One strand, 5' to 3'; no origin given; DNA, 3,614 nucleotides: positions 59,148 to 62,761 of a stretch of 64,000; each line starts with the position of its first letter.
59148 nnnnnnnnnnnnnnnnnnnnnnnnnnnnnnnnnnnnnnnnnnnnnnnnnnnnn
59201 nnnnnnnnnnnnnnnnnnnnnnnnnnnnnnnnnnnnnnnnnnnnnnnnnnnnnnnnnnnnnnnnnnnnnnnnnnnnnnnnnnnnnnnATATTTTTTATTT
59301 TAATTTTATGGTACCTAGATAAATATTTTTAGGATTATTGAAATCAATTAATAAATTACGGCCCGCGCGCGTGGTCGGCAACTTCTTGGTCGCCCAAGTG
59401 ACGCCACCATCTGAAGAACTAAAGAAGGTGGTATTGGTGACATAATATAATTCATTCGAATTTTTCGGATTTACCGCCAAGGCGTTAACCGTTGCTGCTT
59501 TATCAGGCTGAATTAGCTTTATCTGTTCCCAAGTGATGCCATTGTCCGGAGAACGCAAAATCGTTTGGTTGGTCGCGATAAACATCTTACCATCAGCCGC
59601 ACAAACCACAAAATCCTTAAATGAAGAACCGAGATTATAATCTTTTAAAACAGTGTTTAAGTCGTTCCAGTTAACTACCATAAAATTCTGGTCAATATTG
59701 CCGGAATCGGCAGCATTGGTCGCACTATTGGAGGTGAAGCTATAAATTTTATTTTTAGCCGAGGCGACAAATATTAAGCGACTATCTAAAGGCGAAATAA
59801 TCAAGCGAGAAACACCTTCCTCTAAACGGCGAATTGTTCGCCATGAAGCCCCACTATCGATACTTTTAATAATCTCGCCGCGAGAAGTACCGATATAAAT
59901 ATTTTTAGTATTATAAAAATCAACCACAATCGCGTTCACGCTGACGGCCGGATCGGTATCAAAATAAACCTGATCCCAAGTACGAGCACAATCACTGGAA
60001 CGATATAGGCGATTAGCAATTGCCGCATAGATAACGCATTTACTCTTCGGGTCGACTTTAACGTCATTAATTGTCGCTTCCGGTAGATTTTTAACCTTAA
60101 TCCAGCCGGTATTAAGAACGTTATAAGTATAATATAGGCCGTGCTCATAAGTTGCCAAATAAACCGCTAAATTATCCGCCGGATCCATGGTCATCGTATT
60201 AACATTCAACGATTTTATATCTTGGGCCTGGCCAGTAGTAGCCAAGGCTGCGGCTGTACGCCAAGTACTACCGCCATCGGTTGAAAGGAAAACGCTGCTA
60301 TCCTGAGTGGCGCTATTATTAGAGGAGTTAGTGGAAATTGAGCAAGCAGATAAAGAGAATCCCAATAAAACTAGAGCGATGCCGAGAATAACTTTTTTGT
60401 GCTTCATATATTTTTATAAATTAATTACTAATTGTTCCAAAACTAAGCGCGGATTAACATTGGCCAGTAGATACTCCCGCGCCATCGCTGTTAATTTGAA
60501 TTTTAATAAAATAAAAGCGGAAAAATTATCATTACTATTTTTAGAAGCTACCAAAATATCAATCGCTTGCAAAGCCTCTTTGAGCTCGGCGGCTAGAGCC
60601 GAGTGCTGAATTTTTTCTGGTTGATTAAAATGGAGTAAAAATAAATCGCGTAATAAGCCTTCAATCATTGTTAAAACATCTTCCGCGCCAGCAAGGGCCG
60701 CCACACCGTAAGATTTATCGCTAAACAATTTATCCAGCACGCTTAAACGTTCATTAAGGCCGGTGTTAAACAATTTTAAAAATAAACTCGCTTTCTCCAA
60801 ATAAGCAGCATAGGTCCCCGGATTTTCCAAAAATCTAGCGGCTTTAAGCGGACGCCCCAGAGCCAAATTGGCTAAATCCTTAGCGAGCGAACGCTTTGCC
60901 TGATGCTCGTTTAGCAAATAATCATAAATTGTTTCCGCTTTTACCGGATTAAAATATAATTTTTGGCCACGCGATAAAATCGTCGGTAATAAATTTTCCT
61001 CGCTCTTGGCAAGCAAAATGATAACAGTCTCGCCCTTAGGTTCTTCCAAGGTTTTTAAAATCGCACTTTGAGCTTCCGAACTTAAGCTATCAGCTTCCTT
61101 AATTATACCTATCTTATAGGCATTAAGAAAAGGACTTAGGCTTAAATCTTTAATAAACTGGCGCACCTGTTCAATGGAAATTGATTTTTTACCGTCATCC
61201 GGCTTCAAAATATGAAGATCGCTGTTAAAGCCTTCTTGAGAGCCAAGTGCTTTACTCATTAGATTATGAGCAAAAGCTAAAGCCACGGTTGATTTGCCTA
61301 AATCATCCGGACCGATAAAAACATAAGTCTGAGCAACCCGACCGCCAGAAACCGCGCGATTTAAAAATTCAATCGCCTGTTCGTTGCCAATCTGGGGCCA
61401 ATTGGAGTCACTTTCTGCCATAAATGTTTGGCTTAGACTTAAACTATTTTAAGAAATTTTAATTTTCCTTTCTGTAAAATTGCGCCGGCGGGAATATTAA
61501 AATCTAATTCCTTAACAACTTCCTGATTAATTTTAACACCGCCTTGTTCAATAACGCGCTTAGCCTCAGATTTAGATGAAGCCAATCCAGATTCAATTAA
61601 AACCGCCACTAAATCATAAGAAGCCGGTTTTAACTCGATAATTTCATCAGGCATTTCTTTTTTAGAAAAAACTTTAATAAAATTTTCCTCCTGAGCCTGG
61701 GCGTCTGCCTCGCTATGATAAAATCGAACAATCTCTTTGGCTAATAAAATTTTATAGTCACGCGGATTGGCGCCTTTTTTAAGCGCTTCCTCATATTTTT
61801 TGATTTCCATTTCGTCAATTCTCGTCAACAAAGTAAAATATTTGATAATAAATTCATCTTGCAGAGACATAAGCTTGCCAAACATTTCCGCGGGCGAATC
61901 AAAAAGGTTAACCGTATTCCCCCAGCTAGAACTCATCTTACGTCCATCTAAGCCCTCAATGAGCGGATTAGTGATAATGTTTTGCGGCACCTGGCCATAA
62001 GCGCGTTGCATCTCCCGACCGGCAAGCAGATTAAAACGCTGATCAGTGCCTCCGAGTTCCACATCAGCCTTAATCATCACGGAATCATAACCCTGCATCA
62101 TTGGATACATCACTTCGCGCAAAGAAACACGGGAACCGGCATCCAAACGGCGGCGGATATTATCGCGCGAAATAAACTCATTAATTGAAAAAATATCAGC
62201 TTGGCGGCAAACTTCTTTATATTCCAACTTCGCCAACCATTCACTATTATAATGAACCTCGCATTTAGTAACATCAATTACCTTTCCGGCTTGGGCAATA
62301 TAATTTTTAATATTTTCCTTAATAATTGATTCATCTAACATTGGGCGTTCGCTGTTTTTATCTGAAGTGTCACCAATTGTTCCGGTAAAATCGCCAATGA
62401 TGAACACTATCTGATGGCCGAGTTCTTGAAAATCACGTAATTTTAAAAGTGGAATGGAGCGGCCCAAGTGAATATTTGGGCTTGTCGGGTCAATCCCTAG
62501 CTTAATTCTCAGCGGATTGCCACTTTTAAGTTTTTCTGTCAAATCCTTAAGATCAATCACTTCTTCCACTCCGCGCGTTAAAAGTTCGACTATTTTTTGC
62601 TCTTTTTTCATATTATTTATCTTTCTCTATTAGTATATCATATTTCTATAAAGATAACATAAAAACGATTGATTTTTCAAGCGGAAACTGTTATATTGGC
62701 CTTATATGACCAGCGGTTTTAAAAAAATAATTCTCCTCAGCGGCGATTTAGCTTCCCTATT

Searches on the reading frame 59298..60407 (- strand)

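Call 39: search_protein_families(library=pfam, proteins=[window:59298-60407:-], max_evalue=0.001)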
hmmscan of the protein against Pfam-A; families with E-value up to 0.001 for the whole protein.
window:59298-60407:- (370 aa): 5 families
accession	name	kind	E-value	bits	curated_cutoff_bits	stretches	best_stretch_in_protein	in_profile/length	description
PF15902.12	Sortilin-Vps10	-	5e-20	72.1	33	2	282-359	2-78/446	Sortilin, neurotensin receptor 3,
PF14870.12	PSII_BNR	-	1.5e-10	41.2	27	1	29-201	117-278/303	Photosynthesis system II assembly factor YCF48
PF13088.12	BNR_2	-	2e-05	24.6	31.4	0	35-60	16-43/277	BNR repeat-like domain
PF02012.26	BNR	-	4.5e-05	23.3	27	0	40-50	1-11/12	BNR/Asp-box repeat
PF21471.3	Reelin_subrepeat-B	-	0.00013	22.2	27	0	25-58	47-81/127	Reelin subrepeat B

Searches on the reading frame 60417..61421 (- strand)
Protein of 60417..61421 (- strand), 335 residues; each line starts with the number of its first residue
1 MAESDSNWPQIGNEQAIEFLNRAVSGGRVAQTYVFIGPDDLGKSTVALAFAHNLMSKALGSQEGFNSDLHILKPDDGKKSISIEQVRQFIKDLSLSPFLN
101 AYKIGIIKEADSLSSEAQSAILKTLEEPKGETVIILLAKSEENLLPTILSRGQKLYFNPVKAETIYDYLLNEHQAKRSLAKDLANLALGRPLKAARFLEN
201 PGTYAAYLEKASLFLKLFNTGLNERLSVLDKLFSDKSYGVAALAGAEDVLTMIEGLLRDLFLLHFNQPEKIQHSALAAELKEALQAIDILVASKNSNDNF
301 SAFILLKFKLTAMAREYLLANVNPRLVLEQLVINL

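Call 39: search_protein_families(library=pfam, proteins=[window:60417-61421:-], max_evalue=0.001)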
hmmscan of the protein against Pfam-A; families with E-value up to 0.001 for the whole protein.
window:60417-61421:- (335 aa): 2 families
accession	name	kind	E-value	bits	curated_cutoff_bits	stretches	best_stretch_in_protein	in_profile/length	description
PF13177.12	DNA_pol3_delta2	-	9e-36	123.7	27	1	13-160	2-160/161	DNA polymerase III, delta subunit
PF00004.35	AAA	-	0.00031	21.7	21.2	1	34-156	2-127/131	ATPase family associated with various cellular activities (AAA)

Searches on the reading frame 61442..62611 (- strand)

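Call 39: search_protein_families(library=pfam, proteins=[window:61442-62611:-], max_evalue=0.001)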
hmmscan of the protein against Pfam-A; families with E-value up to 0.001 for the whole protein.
window:61442-62611:- (390 aa): 4 families
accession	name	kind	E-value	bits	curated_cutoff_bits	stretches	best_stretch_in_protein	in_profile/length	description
PF00579.31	tRNA-synt_1b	-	6.2e-70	236.2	21.1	1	31-315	3-291/292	tRNA synthetases class I (W and Y)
PF01479.30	S4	-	2.7e-10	40.3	22.8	1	334-377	3-46/48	S4 domain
PF22421.1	SYY_C-terminal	-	1.9e-08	34.5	27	1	318-374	7-61/83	Tyrosine--tRNA ligase SYY-like C-terminal domain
PF16714.10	TyrRSs_C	-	0.00034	20.8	30.6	1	335-364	24-53/120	Tyrosyl-tRNA synthetase C-terminal domain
